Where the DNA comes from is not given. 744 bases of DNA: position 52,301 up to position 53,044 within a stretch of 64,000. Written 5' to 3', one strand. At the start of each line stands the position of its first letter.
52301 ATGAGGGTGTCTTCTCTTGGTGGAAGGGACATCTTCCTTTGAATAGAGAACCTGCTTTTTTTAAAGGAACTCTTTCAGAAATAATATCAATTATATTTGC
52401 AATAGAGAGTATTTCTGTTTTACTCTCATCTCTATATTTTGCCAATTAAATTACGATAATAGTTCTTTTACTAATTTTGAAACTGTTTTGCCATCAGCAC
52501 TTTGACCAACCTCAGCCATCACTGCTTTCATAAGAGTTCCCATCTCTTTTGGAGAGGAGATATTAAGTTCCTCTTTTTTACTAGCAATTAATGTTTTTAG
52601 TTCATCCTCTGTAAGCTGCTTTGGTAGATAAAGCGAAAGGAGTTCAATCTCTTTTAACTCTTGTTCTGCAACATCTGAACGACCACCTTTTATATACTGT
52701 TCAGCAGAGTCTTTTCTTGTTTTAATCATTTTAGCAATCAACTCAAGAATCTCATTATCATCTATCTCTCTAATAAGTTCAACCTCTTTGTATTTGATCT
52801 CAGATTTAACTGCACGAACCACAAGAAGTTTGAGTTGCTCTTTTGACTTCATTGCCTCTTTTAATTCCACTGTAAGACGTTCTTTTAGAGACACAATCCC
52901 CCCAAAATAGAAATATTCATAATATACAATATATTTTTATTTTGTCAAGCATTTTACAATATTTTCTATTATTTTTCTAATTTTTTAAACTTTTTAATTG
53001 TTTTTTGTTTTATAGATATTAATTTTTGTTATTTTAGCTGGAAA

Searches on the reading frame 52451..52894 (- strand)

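Call 75: search_protein_families(library=pfam, proteins=[window:52451-52894:-], max_evalue=0.0001)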
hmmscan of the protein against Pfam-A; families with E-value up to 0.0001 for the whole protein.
window:52451-52894:- (147 aa): 1 family
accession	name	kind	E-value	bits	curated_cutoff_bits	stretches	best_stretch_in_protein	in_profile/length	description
PF09424.15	YqeY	-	3e-41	141.3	27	1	4-146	1-143/143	Yqey-like protein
